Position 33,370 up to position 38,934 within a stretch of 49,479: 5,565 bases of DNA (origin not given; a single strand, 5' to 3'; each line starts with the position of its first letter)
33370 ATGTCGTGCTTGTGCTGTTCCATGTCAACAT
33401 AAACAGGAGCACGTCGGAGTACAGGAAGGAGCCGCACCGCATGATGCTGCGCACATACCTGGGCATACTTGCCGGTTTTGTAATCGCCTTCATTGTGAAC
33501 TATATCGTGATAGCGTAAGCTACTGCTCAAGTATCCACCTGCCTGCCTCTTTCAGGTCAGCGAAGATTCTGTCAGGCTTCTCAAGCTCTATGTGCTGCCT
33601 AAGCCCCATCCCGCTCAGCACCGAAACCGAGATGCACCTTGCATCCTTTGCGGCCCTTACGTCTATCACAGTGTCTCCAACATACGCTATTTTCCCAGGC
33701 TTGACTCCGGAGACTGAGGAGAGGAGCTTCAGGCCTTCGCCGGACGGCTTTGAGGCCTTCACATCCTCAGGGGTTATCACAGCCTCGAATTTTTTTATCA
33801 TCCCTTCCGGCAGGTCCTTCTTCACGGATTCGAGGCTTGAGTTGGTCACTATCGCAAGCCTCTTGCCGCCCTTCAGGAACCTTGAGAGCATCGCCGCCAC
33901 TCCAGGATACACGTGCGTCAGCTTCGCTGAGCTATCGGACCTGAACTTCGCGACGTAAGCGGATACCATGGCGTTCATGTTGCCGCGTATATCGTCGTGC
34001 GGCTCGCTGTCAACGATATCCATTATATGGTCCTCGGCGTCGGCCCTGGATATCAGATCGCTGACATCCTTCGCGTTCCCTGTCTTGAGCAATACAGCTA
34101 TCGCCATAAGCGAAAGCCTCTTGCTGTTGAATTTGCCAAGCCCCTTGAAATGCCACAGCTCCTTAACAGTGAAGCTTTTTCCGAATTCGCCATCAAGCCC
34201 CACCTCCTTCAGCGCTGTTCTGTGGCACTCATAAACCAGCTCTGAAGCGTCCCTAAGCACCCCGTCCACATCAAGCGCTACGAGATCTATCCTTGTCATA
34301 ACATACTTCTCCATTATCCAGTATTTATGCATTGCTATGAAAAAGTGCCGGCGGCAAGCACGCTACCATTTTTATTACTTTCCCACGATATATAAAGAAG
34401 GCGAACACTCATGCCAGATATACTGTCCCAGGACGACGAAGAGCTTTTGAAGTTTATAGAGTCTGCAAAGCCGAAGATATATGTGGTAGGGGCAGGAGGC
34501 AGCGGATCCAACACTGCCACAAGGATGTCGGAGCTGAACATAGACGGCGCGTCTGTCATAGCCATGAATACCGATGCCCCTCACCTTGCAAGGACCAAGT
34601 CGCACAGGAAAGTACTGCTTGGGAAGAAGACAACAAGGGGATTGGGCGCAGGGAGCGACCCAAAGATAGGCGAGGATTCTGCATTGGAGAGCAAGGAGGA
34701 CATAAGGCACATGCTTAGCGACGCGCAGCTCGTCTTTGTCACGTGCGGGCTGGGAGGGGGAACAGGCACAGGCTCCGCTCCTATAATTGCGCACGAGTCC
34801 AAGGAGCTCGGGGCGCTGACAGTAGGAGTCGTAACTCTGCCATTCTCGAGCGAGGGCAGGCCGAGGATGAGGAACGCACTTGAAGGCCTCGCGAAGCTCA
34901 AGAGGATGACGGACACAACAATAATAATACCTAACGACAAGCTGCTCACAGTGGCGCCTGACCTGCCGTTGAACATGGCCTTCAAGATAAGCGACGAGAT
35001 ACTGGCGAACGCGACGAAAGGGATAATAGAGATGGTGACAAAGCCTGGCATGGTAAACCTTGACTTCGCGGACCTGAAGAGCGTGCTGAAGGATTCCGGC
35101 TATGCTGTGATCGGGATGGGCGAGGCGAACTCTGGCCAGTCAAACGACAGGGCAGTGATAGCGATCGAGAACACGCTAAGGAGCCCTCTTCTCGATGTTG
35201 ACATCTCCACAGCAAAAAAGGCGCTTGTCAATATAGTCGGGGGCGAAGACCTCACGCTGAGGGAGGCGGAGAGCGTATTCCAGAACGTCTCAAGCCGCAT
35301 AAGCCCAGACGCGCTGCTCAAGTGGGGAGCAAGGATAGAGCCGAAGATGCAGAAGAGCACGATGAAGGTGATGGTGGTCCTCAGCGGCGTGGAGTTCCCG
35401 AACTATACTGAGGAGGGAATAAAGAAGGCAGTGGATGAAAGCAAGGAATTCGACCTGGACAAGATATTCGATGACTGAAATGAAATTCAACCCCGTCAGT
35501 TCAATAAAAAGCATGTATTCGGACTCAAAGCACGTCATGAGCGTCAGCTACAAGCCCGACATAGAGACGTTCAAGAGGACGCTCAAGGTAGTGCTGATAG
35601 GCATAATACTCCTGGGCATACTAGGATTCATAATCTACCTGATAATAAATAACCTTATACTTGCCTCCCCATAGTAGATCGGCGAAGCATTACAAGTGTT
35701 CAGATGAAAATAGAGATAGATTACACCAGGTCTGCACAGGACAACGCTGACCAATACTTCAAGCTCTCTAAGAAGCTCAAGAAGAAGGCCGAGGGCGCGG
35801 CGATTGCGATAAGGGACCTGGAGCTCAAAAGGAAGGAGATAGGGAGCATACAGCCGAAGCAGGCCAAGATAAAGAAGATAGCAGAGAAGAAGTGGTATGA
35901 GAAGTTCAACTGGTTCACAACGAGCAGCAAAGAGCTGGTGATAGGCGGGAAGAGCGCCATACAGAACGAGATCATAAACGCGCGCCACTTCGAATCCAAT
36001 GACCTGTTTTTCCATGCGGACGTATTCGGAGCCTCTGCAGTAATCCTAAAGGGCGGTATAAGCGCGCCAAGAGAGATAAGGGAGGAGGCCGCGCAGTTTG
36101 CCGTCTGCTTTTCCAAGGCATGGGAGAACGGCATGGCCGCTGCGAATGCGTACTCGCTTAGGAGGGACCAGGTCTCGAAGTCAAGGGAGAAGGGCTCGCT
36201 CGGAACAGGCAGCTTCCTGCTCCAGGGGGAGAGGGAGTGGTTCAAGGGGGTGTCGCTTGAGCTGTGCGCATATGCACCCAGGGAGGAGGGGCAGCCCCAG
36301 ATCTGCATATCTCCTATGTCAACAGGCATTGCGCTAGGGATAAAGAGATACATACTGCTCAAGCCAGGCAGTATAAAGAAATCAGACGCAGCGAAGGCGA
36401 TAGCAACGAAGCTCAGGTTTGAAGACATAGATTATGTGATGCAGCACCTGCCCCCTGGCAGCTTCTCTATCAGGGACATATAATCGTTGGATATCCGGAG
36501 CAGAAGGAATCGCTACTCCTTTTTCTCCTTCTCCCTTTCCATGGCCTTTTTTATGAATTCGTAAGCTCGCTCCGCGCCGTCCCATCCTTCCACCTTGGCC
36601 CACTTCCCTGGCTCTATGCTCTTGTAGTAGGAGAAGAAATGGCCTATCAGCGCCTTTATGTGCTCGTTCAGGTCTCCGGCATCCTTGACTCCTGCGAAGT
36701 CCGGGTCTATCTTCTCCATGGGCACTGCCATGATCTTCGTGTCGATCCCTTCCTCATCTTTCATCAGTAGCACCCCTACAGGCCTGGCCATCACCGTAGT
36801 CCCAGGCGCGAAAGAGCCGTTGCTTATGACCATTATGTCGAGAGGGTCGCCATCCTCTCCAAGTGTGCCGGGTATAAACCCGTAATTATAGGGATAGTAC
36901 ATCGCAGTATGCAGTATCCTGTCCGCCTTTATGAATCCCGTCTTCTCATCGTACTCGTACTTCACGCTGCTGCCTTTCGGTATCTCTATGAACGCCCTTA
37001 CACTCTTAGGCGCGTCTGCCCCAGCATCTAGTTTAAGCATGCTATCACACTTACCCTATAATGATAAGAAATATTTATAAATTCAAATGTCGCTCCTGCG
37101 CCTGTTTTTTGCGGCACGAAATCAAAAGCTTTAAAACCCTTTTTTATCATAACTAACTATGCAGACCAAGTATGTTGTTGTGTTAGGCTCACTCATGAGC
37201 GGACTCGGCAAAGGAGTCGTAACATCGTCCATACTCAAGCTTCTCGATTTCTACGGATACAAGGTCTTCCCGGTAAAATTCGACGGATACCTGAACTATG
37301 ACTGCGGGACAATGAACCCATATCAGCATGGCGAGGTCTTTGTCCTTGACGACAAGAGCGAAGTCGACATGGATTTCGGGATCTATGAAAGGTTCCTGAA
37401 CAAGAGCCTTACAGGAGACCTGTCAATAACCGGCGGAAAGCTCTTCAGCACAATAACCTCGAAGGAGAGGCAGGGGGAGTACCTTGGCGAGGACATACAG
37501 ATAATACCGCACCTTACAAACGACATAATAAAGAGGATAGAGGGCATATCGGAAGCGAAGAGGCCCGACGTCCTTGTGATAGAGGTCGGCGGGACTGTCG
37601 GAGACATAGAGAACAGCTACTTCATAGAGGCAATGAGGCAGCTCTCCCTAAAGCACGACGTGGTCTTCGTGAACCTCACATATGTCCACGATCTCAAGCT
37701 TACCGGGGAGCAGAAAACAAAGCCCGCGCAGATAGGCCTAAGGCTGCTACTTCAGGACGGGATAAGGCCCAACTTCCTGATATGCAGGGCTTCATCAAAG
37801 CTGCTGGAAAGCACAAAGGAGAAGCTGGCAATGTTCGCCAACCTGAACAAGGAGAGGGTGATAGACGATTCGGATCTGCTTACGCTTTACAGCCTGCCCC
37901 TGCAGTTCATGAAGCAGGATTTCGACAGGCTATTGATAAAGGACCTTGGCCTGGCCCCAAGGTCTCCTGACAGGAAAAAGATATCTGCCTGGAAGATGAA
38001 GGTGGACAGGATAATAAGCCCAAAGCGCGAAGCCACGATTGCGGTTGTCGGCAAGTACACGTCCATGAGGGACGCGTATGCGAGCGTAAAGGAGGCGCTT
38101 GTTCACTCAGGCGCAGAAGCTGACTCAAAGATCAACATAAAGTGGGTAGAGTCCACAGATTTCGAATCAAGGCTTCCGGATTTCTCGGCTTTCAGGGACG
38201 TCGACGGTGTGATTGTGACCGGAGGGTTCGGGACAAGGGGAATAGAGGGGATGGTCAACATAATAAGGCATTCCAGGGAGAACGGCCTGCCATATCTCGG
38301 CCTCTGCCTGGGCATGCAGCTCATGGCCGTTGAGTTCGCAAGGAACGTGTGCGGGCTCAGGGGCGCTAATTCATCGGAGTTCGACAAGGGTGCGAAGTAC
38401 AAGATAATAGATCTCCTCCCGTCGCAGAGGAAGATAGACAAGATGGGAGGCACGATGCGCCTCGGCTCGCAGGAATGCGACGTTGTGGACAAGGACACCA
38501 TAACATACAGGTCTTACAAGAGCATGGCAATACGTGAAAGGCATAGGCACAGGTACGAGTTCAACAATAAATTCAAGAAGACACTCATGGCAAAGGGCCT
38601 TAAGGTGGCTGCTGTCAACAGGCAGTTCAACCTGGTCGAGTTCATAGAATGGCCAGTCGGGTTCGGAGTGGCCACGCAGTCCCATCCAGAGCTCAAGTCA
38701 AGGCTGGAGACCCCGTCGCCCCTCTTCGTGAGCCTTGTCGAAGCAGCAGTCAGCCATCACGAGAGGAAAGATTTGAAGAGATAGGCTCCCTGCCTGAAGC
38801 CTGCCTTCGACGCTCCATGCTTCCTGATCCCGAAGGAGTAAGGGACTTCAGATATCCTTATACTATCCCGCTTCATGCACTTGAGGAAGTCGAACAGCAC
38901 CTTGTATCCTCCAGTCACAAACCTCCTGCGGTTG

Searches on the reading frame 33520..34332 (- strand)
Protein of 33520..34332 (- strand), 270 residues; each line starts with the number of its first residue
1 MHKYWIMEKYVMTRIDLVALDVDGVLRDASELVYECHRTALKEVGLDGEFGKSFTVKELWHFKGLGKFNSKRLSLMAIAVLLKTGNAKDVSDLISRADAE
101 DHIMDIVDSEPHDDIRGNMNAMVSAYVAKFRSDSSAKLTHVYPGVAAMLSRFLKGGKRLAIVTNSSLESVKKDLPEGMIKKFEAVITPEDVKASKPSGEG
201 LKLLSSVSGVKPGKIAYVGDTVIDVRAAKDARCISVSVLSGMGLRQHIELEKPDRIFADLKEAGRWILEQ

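Call 29: search_protein_families(library=pfam, proteins=[window:33520-34332:-], max_evalue=0.00001)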
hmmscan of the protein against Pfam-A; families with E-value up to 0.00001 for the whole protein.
window:33520-34332:- (270 aa): 3 families
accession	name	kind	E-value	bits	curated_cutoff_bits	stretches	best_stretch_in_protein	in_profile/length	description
PF13419.12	HAD_2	-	5.9e-22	79.1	23.8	1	20-236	3-176/178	Haloacid dehalogenase-like hydrolase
PF00702.32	Hydrolase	-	1.8e-19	71.4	26.4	1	15-231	1-190/191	haloacid dehalogenase-like hydrolase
PF13242.12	Hydrolase_like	-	9.1e-06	25.9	22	0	194-263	3-75/75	HAD-hyrolase-like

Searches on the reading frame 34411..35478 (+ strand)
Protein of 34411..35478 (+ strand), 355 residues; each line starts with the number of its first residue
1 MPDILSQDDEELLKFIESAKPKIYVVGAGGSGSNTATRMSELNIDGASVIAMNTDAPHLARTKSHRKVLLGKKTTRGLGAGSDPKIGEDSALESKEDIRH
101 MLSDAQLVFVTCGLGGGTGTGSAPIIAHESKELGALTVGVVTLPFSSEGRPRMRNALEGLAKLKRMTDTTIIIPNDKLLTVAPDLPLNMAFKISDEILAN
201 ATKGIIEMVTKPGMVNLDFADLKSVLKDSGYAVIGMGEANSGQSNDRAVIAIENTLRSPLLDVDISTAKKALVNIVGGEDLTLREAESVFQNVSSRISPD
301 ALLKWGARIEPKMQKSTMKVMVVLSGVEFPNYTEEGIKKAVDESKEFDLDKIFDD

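Call 29: search_protein_families(library=pfam, proteins=[window:34411-35478:+], max_evalue=0.00001)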
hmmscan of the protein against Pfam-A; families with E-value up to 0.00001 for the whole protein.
window:34411-35478:+ (355 aa): 2 families
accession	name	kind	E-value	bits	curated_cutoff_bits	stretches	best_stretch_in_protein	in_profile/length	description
PF00091.31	Tubulin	-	1.3e-42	146.7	33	1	22-181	1-188/190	Tubulin/FtsZ family, GTPase domain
PF12327.13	FtsZ_C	-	5.7e-27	94.3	27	1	230-328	1-95/95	FtsZ family, C-terminal domain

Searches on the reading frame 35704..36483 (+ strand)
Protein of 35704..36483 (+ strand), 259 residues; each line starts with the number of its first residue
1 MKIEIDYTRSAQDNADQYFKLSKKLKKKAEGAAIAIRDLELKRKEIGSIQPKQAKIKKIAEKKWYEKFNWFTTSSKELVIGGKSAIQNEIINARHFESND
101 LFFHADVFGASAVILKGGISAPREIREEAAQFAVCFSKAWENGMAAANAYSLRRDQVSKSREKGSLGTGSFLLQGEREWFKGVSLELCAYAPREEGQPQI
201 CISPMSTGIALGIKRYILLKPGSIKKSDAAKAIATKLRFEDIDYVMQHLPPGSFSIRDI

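Call 29: search_protein_families(library=pfam, proteins=[window:35704-36483:+], max_evalue=0.00001)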
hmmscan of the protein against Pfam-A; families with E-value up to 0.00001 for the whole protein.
window:35704-36483:+ (259 aa): 1 family
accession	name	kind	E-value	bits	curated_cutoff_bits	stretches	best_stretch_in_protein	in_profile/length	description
PF05670.18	NFACT-R_1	-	9.7e-30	103.8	29.8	1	67-175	1-112/112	NFACT protein RNA binding domain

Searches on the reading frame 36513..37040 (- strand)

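Call 29: search_protein_families(library=pfam, proteins=[window:36513-37040:-], max_evalue=0.00001)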
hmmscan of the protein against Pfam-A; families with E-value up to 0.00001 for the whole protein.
window:36513-37040:- (175 aa): 1 family
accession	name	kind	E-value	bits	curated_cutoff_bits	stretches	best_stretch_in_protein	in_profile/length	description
PF00719.24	Pyrophosphatase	-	6.3e-54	182.4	23.5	1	17-169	2-151/153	Inorganic pyrophosphatase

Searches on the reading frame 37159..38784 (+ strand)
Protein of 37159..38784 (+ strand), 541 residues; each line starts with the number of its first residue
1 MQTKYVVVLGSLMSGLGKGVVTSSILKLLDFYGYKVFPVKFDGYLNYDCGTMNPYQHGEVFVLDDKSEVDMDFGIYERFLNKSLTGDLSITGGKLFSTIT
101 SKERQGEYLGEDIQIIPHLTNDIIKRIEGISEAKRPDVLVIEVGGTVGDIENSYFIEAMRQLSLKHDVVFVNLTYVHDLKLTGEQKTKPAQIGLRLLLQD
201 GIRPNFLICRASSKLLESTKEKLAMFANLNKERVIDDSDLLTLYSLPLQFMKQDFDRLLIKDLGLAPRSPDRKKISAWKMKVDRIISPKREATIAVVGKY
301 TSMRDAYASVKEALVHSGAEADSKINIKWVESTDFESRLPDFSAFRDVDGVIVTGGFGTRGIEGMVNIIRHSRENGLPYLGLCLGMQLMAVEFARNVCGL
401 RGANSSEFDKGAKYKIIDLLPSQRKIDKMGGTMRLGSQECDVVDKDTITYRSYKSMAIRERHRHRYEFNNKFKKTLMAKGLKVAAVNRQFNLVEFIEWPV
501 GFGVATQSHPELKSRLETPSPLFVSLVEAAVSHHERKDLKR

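Call 29: search_protein_families(library=pfam, proteins=[window:37159-38784:+], max_evalue=0.00001)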
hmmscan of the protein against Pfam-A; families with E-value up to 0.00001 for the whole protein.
window:37159-38784:+ (541 aa): 2 families
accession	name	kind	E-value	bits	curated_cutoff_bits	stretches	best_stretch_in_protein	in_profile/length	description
PF06418.20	CTP_synth_N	-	9.3e-93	310.9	26.1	1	4-265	1-265/265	CTP synthase N-terminus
PF00117.34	GATase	-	2.9e-33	115.6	22.8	1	304-528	3-189/190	Glutamine amidotransferase class-I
